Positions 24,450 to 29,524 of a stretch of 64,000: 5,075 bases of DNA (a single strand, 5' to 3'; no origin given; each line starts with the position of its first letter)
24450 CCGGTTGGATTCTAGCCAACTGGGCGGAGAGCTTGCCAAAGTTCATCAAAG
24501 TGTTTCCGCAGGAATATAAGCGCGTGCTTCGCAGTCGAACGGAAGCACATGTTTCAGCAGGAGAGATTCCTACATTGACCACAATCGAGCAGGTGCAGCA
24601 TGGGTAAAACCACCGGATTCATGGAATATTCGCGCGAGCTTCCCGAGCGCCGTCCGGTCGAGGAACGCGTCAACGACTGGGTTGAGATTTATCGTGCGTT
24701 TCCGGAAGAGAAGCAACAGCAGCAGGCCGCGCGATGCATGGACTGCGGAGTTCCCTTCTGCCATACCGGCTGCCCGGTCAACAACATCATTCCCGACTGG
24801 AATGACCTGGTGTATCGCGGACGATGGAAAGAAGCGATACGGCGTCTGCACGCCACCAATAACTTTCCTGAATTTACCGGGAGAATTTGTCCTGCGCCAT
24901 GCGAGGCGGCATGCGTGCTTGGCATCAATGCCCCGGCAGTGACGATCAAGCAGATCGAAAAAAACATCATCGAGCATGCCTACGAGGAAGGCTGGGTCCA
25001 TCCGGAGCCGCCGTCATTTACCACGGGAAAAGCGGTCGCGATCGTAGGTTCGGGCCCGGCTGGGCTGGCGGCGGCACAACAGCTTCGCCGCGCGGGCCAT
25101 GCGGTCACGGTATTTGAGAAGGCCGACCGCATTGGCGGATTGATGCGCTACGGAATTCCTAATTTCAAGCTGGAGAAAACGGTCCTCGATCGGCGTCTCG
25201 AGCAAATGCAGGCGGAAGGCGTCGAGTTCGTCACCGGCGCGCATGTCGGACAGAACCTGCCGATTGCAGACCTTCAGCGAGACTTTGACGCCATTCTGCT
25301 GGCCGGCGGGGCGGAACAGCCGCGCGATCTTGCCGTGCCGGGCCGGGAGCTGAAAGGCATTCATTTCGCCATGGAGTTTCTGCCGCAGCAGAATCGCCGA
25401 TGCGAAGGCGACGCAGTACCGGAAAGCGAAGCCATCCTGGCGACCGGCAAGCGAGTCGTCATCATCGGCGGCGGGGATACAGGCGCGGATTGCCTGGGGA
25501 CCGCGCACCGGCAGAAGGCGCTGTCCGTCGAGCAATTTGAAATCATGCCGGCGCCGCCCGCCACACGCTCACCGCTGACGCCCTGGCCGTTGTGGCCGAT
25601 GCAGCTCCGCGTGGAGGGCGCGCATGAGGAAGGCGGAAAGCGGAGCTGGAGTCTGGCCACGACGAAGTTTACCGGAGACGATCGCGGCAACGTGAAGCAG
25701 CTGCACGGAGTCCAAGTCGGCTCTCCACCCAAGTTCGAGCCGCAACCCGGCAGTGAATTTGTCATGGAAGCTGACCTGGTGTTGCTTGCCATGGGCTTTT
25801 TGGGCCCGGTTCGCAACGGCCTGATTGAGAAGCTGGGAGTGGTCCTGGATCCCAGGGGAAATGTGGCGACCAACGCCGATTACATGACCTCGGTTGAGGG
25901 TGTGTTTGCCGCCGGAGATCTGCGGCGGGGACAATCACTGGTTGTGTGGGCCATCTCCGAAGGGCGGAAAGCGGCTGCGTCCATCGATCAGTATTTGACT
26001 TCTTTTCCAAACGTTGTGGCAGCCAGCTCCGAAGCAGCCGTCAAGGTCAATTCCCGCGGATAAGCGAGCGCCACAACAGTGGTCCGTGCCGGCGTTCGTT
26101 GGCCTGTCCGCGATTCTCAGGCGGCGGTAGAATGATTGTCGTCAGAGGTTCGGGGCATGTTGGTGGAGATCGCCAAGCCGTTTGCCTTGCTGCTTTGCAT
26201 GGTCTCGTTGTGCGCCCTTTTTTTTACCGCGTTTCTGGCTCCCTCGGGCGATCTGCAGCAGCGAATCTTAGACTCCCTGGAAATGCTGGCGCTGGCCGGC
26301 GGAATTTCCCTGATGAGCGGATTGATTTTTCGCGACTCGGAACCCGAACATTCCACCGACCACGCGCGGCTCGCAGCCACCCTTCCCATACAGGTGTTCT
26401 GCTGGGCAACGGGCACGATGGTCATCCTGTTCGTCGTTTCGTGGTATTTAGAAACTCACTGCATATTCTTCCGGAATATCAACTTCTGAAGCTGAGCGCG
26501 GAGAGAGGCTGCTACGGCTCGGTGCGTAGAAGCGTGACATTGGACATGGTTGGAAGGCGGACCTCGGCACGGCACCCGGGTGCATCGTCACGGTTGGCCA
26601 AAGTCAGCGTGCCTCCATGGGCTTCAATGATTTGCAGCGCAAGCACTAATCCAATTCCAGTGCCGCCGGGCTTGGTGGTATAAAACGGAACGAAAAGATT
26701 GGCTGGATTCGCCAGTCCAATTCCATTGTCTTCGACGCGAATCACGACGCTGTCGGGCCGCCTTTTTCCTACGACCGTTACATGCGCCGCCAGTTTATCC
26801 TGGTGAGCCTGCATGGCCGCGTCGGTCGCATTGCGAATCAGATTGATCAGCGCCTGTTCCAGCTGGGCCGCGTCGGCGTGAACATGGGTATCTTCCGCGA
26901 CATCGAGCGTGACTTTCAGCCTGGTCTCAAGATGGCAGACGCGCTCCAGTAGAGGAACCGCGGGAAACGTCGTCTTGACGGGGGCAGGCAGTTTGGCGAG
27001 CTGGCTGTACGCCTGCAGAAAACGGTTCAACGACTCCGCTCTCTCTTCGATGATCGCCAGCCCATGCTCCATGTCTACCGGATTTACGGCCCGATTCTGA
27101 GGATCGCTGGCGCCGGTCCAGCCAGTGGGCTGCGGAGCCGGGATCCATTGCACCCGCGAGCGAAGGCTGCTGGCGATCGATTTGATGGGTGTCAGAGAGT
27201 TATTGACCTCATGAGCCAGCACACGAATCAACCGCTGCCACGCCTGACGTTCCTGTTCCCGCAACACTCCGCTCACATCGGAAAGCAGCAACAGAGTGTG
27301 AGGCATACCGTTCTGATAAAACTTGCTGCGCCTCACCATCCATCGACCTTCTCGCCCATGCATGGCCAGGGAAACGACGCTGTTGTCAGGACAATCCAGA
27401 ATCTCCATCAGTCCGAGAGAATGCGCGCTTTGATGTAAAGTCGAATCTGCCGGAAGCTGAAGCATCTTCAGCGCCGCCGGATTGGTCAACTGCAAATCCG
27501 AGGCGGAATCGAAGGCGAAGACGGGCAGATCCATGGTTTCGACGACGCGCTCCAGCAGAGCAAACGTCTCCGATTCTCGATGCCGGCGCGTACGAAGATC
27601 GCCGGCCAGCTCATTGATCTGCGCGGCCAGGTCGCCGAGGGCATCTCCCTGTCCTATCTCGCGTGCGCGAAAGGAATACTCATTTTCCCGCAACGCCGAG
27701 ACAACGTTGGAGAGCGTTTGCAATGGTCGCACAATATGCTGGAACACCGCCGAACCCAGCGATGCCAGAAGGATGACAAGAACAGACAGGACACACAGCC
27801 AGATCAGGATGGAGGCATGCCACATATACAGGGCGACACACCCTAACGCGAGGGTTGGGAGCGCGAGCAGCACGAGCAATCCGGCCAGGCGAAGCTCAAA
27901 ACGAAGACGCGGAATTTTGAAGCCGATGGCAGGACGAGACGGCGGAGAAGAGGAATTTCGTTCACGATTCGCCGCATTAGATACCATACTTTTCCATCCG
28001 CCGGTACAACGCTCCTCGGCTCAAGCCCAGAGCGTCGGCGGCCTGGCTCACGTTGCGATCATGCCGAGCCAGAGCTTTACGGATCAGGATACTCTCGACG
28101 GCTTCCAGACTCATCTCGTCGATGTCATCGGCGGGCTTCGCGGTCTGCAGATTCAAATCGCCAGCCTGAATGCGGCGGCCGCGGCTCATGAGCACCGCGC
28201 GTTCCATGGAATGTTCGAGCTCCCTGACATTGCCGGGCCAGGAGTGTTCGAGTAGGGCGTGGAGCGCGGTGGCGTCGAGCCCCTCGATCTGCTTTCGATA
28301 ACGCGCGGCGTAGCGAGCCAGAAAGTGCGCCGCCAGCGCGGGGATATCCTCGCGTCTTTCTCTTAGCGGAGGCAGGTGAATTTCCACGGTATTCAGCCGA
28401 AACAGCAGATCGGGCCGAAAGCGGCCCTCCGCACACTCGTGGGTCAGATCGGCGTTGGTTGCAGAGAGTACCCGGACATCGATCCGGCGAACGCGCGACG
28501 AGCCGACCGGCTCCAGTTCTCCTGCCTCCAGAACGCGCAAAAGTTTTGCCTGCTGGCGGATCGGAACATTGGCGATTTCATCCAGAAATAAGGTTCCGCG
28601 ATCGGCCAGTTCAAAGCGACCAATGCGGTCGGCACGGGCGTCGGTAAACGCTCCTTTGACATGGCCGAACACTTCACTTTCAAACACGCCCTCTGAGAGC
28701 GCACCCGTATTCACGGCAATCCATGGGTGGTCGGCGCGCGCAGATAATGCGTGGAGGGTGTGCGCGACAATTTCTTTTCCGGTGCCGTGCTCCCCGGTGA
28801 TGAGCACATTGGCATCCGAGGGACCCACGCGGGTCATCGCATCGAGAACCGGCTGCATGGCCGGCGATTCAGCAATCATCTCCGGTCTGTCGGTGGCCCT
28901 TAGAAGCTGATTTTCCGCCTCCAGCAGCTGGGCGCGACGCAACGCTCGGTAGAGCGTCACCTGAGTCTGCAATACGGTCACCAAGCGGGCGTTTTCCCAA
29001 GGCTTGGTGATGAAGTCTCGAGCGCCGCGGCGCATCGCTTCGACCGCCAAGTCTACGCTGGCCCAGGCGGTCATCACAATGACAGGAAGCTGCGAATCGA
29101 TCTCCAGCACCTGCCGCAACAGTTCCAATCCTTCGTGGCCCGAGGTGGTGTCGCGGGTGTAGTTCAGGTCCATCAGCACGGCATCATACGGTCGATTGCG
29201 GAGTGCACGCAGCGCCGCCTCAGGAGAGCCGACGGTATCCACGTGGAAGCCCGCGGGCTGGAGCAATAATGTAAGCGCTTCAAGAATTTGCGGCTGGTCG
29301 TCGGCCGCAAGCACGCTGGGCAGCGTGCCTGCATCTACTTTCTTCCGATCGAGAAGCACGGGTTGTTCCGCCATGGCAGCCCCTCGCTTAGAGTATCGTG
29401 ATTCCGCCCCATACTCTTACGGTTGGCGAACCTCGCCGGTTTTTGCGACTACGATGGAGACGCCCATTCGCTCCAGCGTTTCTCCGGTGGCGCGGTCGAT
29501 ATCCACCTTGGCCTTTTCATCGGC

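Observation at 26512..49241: Twelve-gene, ~22.7-kb single-strand cluster: adaptor + ATPase + six tandem duplicated-FtsX permeases + second ATPase + TolC + sigma-54 two-component pair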

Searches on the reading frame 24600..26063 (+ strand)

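Call 6: search_protein_families(library=pfam, proteins=[window:24600-26063:+])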
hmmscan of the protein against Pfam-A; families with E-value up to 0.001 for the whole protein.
window:24600-26063:+ (487 aa): 14 families
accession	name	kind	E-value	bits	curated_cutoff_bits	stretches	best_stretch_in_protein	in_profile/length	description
PF07992.20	Pyr_redox_2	-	1.4e-26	94.1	26.1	1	145-455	2-291/291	Pyridine nucleotide-disulphide oxidoreductase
PF14691.11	Fer4_20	-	1.5e-26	92.8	25.8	1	24-131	2-112/113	Dihydroprymidine dehydrogenase domain II, 4Fe-4S cluster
PF13450.12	NAD_binding_8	-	6.1e-12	46.1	21.9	1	148-183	1-36/68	NAD(P)-binding Rossmann-like domain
PF00070.33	Pyr_redox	-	9e-10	39.4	22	1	146-216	2-63/82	Pyridine nucleotide-disulphide oxidoreductase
PF01593.30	Amino_oxidase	-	2.1e-08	34.3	19.8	1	154-183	2-31/443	Flavin containing amine oxidoreductase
PF13738.12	Pyr_redox_3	-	1.4e-07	31.5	30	1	148-182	2-36/305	Pyridine nucleotide-disulphide oxidoreductase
PF12831.13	FAD_oxidored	-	3.1e-07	30.5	27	1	146-185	2-41/416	FAD dependent oxidoreductase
PF01266.30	DAO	-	3.2e-06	27.4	27.9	1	146-179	2-35/353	FAD dependent oxidoreductase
PF03486.20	HI0933_like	-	3.8e-06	27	50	1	145-179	2-36/244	HI0933-like protein Rossmann domain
PF01494.25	FAD_binding_3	-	8e-06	25.7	22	1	145-176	3-34/349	FAD binding domain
PF00890.30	FAD_binding_2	-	2e-05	24.4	20.4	1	146-180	2-36/414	FAD binding domain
PF00743.25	FMO-like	-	0.00049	19.1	22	0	144-184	2-42/532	Flavin-binding monooxygenase-like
PF13241.12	NAD_binding_7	-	0.00058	20.9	22.1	0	142-175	6-39/104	Putative NAD(P)-binding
PF01946.23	Thi4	-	0.00063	19.5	26.2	0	145-187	19-62/235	Thi4 family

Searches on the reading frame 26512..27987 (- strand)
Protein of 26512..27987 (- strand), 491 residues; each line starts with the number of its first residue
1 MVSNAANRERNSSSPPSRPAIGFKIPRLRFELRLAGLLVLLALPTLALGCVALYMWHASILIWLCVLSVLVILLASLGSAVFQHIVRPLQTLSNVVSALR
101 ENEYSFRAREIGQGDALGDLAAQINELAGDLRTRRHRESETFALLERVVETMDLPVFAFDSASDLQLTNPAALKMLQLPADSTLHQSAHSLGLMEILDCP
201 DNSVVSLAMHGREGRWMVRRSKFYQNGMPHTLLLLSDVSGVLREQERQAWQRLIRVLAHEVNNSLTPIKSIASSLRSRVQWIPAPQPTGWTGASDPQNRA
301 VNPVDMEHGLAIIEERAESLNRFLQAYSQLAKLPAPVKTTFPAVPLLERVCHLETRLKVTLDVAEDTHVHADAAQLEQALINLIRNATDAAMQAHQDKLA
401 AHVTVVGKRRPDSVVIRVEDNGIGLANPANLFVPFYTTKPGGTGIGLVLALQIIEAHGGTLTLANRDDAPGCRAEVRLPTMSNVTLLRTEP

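Call 6: search_protein_families(library=pfam, proteins=[window:26512-27987:-])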
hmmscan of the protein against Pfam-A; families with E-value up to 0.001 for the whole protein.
window:26512-27987:- (491 aa): 1 family
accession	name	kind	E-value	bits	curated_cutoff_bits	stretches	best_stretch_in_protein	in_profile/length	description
PF02518.31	HATPase_c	-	4e-17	63.1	26.4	1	372-480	2-109/111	Histidine kinase-, DNA gyrase B-, and HSP90-like ATPase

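Call 52: search_protein_families(library=ncbifam, proteins=[window:26512-27987:-], max_evalue=1e-8)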
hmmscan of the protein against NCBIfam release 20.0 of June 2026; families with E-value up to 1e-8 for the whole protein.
window:26512-27987:- (491 aa): 42 families (the best 25 are shown)
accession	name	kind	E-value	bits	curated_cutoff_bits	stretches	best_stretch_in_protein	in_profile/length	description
NF008468.0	PRK11360.1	equivalog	7.5e-33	113.8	646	1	310-482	434-610/616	two-component system sensor histidine kinase AtoS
NF046044.1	PnpS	equivalog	1.8e-22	79.9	400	1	354-466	264-378/390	two-component system histidine kinase PnpS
NF033092.0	HK_WalK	equivalog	7.1e-22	77.7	725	2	68-206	184-316/594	cell wall metabolism sensor histidine kinase WalK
NF041777.1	sens_FixL_Rhizob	equivalog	6.2e-20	71.3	850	1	356-480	360-481/485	sensor protein FixL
NF010411.0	PRK13837.1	equivalog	8.4e-19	67.1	647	1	344-484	530-679/828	two-component system VirA-like sensor kinase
NF007688.0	PRK10364.1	equivalog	1.7e-18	66.6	479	1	359-480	334-451/460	two-component system sensor histidine kinase ZraS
TIGR02916.1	PEP_his_kin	equivalog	1.2e-17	63.8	300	1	317-479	521-679/679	XrtA/PEP-CTERM system histidine kinase PrsK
NF047496.1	HK_LIC11548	equivalog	3.6e-17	62.4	750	1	241-479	351-588/589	LIC_11548 family sensor histidine kinase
NF008312.0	PRK11100.1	equivalog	7.1e-17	61.4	356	1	354-481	348-475/477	two-component system sensor histidine kinase CreC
NF049962.1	HisKinFlgSCampy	equivalog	4.7e-15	55.4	600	1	366-464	230-326/338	fla regulon two-component system sensor histidine kinase FlgS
TIGR02966.1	phoR_proteo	equivalog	9e-15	54.5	334.2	1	145-464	8-320/333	phosphate regulon sensor histidine kinase PhoR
NF008293.1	PRK11073.1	equivalog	1.5e-14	54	240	1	247-463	127-332/349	nitrogen regulation protein NR(II)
NF040750.1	tetrathio_HK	equivalog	3.2e-14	52.3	750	1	325-469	406-544/555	tetrathionate respiration histidine kinase TtrS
NF012163.2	BaeS_SmeS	equivalog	4e-14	52.4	500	1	354-465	331-444/457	sensor histidine kinase efflux regulator BaeS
NF052574.1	HisKinEspCMyxo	equivalog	6.6e-14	51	1200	1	343-465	497-623/785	serine histidine kinase EspC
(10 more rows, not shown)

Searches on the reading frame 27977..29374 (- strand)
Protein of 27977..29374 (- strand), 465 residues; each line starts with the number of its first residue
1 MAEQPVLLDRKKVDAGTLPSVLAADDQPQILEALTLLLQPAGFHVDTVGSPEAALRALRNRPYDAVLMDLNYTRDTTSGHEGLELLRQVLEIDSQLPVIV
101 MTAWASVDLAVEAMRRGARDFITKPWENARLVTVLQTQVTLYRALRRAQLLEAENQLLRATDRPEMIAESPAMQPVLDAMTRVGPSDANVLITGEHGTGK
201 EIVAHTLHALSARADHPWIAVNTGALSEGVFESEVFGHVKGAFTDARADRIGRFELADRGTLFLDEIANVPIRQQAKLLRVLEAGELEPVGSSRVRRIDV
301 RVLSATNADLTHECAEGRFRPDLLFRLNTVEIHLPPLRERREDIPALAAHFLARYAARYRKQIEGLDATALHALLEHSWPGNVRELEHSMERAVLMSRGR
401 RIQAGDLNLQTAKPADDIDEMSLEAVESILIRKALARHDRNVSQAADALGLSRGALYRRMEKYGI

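Call 6: search_protein_families(library=pfam, proteins=[window:27977-29374:-])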
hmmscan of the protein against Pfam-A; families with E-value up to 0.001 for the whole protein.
window:27977-29374:- (465 aa): 8 families
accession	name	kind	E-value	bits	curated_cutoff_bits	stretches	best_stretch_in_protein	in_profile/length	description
PF00158.32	Sigma54_activat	-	1.8e-61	207.1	20.2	1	166-333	1-168/168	Sigma-54 interaction domain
PF25601.1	AAA_lid_14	-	1.1e-26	92.8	27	1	338-414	1-77/87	AAA+ ATPase lid domain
PF00072.30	Response_reg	-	6.9e-23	81.4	30.2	1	21-135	1-110/111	Response regulator receiver domain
PF14532.12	Sigma54_activ_2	-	2.4e-18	67.2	25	1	168-337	2-138/138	Sigma-54 interaction domain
PF02954.25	HTH_8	-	7.1e-12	45.3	22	1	422-463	1-42/42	Bacterial regulatory protein, Fis family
PF07728.20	AAA_5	-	0.00017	22.1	22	1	189-291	1-99/139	AAA domain (dynein-related subfamily)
PF18024.7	HTH_50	-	0.00066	19.7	27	0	424-465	9-49/50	Helix-turn-helix domain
PF01078.27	Mg_chelatase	-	0.00091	19.1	20.3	0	250-287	98-135/207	Magnesium chelatase, subunit ChlI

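Call 52: search_protein_families(library=ncbifam, proteins=[window:27977-29374:-], max_evalue=1e-8)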
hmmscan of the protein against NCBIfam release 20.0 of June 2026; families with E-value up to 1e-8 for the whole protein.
window:27977-29374:- (465 aa): 51 families (the best 25 are shown)
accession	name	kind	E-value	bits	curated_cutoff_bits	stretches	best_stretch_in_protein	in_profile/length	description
TIGR01818.1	ntrC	equivalog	5.9e-111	371.5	558.6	1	21-413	1-383/463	nitrogen regulation protein NR(I)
TIGR02915.1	PEP_resp_reg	equivalog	1.8e-110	369.9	502.6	1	24-465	4-444/445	PEP-CTERM-box response regulator transcription factor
NF008469.0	PRK11361.1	equivalog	6.4e-110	368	714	1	20-465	6-456/461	acetoacetate metabolism transcriptional regulator AtoC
NF007689.0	PRK10365.1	equivalog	3.2e-103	345.9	760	1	22-460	9-439/441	sigma-54-dependent response regulator transcription factor ZraR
NF041946.1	LuxO_transreg_Vib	equivalog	2.8e-98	329.7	800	1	37-404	15-373/463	quorum-sensing sigma-54 dependent transcriptional regulator LuxO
NF051870.1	NAssimRespRegNtrX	equivalog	6.6e-95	318.6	600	1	21-465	4-452/452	nitrogen assimilation response regulator NtrX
NF003451.0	PRK05022.1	equivalog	6.8e-95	318.7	476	1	144-464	167-509/512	nitric oxide reductase transcriptional regulator NorR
TIGR01817.1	nifA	equivalog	4.7e-94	316.1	528.85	1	153-423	185-454/534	nif-specific transcriptional activator NifA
NF008176.1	PRK10923.1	equivalog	9.8e-91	304.7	620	1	22-413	7-389/469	nitrogen regulation protein NR(I)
NF011695.0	PRK15115.1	equivalog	2.9e-90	303.2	763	1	21-462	9-435/445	two-component system response regulator GlrR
NF050807.1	TransRegFlbDCaul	equivalog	6.4e-90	302.2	750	1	30-417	13-371/454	sigma-54-dependent transcriptional regulator FlbD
NF038308.1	RNA_repair_RtcR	equivalog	1.7e-88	297.8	650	1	101-420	117-445/530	RNA repair transcriptional activator RtcR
NF049963.1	RespRegFlgRCampy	domain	5.3e-88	295.7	750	1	47-464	30-428/429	fla regulon two-component system response regulator FlgR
NF041552.1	TF_PrdR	equivalog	6.1e-85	285.7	795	1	137-464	240-577/577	sigma-54 dependent transcriptional regulator PrdR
TIGR02974.1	phageshock_pspF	equivalog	9.3e-82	274.9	443.55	1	167-398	2-234/336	phage shock protein operon transcriptional activator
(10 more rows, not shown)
